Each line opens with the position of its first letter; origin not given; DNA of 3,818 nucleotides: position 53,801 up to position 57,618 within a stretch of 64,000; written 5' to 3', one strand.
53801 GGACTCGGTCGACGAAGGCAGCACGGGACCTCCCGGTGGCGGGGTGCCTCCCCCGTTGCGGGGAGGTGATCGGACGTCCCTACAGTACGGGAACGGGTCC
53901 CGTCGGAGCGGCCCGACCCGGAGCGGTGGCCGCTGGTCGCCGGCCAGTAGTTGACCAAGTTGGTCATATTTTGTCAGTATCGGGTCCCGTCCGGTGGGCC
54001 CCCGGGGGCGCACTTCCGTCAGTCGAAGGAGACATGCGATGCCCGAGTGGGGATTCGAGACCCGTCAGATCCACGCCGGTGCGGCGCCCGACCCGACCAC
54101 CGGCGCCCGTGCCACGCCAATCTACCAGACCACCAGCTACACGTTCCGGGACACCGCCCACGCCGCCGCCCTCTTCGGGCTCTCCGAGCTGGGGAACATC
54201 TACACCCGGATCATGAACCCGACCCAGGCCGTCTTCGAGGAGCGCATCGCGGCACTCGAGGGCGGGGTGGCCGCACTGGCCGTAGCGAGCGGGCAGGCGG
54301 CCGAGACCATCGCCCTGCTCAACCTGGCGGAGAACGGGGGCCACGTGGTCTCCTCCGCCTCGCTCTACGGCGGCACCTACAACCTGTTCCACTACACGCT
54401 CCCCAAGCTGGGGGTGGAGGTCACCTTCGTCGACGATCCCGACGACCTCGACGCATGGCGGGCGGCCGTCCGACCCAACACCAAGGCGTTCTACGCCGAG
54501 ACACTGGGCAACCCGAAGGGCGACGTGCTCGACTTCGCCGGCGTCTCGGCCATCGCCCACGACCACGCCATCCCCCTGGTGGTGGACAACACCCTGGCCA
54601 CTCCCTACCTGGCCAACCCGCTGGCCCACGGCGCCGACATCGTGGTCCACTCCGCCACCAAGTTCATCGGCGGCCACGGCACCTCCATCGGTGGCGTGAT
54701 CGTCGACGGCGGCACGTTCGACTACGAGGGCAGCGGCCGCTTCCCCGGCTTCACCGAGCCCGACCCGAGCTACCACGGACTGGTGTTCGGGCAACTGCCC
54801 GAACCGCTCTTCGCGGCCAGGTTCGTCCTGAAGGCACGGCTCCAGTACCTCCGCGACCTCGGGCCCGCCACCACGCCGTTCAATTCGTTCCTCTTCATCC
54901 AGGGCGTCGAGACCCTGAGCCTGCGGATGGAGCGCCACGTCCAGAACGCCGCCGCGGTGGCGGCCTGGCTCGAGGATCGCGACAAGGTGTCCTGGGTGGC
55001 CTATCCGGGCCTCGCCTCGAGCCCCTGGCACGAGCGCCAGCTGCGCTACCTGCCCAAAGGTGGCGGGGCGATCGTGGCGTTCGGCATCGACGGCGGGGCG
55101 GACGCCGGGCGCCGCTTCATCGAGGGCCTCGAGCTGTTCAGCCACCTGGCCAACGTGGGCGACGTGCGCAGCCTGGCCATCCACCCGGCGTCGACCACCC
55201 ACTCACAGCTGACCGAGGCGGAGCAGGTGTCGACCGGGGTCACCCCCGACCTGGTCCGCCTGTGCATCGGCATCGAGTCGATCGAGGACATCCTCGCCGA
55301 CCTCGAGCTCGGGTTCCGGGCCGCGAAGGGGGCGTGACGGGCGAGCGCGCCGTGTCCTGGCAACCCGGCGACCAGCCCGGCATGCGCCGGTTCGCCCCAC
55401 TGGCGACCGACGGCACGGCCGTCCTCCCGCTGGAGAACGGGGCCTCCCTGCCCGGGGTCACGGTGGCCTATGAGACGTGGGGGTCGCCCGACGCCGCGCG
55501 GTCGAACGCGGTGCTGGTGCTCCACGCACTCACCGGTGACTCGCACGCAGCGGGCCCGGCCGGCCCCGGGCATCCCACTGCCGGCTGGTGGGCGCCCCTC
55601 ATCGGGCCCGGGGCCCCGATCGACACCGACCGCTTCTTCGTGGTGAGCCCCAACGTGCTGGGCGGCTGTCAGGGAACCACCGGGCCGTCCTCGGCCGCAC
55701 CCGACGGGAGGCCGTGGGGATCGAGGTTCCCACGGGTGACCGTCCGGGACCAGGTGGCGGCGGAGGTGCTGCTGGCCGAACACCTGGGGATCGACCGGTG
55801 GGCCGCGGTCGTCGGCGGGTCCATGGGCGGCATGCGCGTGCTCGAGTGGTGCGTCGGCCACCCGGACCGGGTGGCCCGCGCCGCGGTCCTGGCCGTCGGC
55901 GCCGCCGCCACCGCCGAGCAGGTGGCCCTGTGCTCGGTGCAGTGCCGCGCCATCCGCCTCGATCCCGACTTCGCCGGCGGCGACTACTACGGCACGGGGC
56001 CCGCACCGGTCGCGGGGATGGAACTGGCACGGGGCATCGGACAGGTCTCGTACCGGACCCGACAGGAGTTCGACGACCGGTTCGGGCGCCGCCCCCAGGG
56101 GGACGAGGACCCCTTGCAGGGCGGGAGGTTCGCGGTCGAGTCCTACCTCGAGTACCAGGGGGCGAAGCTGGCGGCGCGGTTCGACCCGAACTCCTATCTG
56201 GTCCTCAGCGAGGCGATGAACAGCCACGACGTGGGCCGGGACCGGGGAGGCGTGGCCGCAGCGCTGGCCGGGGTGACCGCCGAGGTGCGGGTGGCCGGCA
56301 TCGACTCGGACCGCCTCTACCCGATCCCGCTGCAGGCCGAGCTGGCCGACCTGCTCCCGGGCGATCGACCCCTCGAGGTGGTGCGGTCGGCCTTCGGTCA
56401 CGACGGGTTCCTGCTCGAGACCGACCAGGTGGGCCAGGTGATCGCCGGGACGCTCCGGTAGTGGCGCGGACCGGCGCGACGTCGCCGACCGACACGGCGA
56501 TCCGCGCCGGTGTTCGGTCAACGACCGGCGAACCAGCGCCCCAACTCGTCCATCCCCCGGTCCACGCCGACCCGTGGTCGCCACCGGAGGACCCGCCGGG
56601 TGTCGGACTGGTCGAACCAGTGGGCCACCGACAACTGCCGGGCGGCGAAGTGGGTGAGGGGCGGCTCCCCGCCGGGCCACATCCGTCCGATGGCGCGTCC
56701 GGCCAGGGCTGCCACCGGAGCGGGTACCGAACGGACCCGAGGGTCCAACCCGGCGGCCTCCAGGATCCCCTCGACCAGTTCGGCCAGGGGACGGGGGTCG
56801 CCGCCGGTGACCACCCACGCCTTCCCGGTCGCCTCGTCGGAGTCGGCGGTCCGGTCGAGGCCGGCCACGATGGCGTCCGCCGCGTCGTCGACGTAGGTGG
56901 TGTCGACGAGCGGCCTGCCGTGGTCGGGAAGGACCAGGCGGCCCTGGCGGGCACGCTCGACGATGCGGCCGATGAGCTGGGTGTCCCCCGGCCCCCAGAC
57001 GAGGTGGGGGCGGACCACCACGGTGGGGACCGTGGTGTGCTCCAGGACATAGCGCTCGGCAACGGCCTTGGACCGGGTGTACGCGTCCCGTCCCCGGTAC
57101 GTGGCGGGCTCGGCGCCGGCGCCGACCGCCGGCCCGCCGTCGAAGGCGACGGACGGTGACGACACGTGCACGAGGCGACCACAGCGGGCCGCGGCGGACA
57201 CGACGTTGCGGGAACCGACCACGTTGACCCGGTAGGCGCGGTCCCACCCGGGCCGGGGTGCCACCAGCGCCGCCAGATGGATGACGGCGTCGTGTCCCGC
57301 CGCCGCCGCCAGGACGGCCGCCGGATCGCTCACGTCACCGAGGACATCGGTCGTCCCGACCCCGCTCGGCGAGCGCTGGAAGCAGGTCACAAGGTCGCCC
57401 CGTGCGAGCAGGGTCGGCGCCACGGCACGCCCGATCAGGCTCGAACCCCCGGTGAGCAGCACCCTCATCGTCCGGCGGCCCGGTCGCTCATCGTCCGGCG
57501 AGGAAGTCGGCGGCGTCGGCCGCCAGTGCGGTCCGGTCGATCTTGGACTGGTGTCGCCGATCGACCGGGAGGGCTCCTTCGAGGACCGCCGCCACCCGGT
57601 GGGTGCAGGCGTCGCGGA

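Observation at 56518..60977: oleA / fused oleBC / oleD cluster: predicted head-to-head long-chain olefin biosynthesis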

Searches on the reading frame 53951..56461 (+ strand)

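Call 3: search_protein_families(library=pfam, proteins=[window:53951-56461:+])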
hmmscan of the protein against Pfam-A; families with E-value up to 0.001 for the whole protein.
window:53951-56461:+ (836 aa): 1 family
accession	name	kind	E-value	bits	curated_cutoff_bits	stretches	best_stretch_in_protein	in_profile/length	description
PF00561.26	Abhydrolase_1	-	6.5e-13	49.4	25.8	1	519-821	1-242/245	alpha/beta hydrolase fold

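Call 4: search_protein_families(library=ncbifam, proteins=[window:53951-56461:+])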
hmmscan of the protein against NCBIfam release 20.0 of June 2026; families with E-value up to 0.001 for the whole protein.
window:53951-56461:+ (836 aa): 10 families
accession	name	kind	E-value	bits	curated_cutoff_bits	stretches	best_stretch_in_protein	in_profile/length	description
NF047917.1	MetX_acetyl_MTB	exception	2.4e-160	533.6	475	1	491-835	14-359/361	homoserine O-acetyltransferase MetX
NF001209.0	PRK00175.1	equivalog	1.3e-135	452.1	331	1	490-835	21-372/381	homoserine O-acetyltransferase MetX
TIGR01392.2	MetX_acetyl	equivalog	1.3e-124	415.8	500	1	492-835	5-350/351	homoserine O-acetyltransferase MetX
NF047916.1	MetX_succinyl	exception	4.1e-92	309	560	1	491-832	15-363/370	homoserine O-succinyltransferase MetX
NF005262.1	PRK06765.1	equivalog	9.4e-58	195.9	450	1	495-832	15-362/366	E22 family MetX-like putative esterase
NF006449.0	PRK08775.1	equivalog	2.4e-43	148.4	296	1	497-836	41-338/344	homoserine O-succinyltransferase MetX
NF005757.0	PRK07581.1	subfamily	3.7e-38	131.2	332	1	492-827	15-325/339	hypothetical protein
NF047915.1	homoser_Ac_Staph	exception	1.8e-27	96.5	500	1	502-826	23-304/320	homoserine O-acetyltransferase MetX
NF005071.0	PRK06489.1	equivalog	1.9e-22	79.9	305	1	494-680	42-220/362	hypothetical protein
NF051488.1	bifunc_PcaDC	exception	3.5e-05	23.1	390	0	595-654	58-116/375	bifunctional 3-oxoadipate enol-lactonase/4-carboxymuconolactone decarboxylase PcaDC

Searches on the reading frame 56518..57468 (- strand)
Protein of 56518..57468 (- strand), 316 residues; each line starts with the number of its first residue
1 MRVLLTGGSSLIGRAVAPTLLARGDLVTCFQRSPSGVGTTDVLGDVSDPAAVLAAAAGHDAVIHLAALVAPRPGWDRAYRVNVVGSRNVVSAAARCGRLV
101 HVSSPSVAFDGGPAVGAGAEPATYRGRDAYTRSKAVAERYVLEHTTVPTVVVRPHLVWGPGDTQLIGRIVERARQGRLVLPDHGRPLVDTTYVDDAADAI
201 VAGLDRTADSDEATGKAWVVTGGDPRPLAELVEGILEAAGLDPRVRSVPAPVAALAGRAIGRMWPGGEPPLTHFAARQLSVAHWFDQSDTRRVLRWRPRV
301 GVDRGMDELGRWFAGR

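Call 3: search_protein_families(library=pfam, proteins=[window:56518-57468:-])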
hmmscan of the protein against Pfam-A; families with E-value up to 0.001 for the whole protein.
window:56518-57468:- (316 aa): 7 families
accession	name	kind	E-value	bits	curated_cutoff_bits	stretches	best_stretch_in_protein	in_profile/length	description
PF01370.27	Epimerase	-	7e-28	98.1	20.9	1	3-209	1-230/240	NAD dependent epimerase/dehydratase family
PF01073.25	3Beta_HSD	-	2.2e-24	86.4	22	1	38-245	45-274/280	3-beta hydroxysteroid dehydrogenase/isomerase family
PF04321.23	RmlD_sub_bind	-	7.6e-16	58.5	27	1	1-243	1-235/287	RmlD substrate binding domain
PF07993.18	NAD_binding_4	-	1.2e-12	48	20.1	1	56-162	86-210/258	Male sterility protein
PF13460.12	NAD_binding_10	-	7.1e-10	39.5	27.2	1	7-155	1-144/184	NAD(P)H-binding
PF16363.11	GDP_Man_Dehyd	-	2.5e-08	34.2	27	1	6-220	3-255/332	GDP-mannose 4,6 dehydratase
PF00106.31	adh_short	-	0.0005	20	26.6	0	3-36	3-36/195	short chain dehydrogenase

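Call 4: search_protein_families(library=ncbifam, proteins=[window:56518-57468:-])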
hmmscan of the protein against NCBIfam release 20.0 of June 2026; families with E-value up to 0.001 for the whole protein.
window:56518-57468:- (316 aa): 16 families
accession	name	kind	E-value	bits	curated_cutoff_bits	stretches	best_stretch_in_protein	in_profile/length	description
NF042422.1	oxyalk_red_OleD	equivalog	1.5e-74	251.3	580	1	1-311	1-326/329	2-alkyl-3-oxoalkanoate reductase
NF042423.1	oxyalk_red_Shew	equivalog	1.2e-57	195.5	580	1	2-309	10-331/331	2-alkyl-3-oxoalkanoate reductase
TIGR03466.1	HpnA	hypoth_equivalog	2.4e-20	72.7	367.65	1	1-314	1-322/327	hopanoid-associated sugar epimerase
NF052578.1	StrlDmthSdmBMthl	equivalog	5.3e-16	59.3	600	1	1-241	1-247/328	sterol demethylase protein SdmB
NF058621.1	DiazavRedAvaA7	equivalog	7.7e-14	52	400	1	1-300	1-294/304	3-diazoavenalumate denitrifying reductase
TIGR01214.1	rmlD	equivalog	6.3e-13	48.4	224.05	1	2-206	1-199/285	dTDP-4-dehydrorhamnose reductase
TIGR04180.1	EDH_00030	hypoth_equivalog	4e-12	45.8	475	1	42-236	54-253/297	NAD-dependent 4,6-dehydratase LegB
NF005539.0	PRK07201.1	equivalog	1.4e-11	43.9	549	1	1-243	1-270/657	SDR family oxidoreductase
TIGR01746.1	Thioester-redct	subfamily_domain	1.4e-10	41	213.35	1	59-242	89-283/371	thioester reductase domain-containing protein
TIGR01181.1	dTDP_gluc_dehyt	equivalog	1.6e-08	34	365.1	1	43-314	56-312/321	dTDP-glucose 4,6-dehydratase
NF043036.1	ErythonDh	equivalog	6.9e-08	32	325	1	1-145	1-164/321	D-erythronate dehydrogenase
NF041293.1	G6PDh_Azf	equivalog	7.9e-08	32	400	1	3-106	5-117/252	NAD-dependent glucose-6-phosphate dehydrogenase Azf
TIGR01777.1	yfcH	hypoth_equivalog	3.1e-06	27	207.35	1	3-89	1-88/292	TIGR01777 family oxidoreductase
NF038078.1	NRPS_MxcG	equivalog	7.5e-06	23.5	2300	1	55-166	1166-1283/1442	myxochelin non-ribosomal peptide synthetase MxcG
TIGR01179.1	galE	equivalog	3.2e-05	22.9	262.3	1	2-154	1-173/332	UDP-glucose 4-epimerase GalE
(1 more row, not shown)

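Call 7: search_solved_structures(query=window:56518-57468:-)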
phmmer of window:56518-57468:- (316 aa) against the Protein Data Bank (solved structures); distinct sequences matched with E-value up to 0.001: 16.
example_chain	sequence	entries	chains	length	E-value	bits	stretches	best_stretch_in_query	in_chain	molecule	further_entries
6jkg_A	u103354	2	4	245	7.6e-22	81.3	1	3-218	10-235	Sterol-4-alpha-carboxylate 3-dehydrogenase, decarboxylating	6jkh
4id9_A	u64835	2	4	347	8.1e-14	54.9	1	3-139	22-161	SHORT-CHAIN DEHYDROGENASE/REDUCTASE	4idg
3wj7_A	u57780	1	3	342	1.8e-11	47.2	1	4-313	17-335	Putative oxidoreductase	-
6wjb_A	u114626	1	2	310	2e-09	40.5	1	2-216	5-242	NAD-dependent epimerase/dehydratase family protein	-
6wj9_A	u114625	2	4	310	1.3e-08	37.9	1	2-216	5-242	NAD-dependent epimerase/dehydratase family protein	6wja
9g83_P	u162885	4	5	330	8.3e-08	35.2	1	3-260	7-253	NAD-dependent epimerase/dehydratase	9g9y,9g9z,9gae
8vr2_A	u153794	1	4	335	3.5e-07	33.1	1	3-205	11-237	NAD-dependent epimerase/dehydratase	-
6bwl_A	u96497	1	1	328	1.4e-05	27.9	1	1-207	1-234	Pal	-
4jgb_A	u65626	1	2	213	3.5e-05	26.5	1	2-188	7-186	Putative exported protein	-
2q1w_A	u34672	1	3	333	3.8e-05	26.4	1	2-241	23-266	Putative nucleotide sugar epimerase/ dehydratase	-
3rft_A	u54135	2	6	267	4.1e-05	26.4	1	2-103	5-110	Uronate dehydrogenase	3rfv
3rfx_A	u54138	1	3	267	4.2e-05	26.3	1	2-103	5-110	Uronate dehydrogenase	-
5u4q_A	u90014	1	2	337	7.6e-05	25.4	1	51-226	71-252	dTDP-glucose 4,6-dehydratase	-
6zl6_A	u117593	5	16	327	0.00053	22.7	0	59-207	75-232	Epimerase domain-containing protein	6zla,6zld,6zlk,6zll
3vps_A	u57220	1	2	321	0.00062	22.5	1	2-249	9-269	NAD-dependent epimerase/dehydratase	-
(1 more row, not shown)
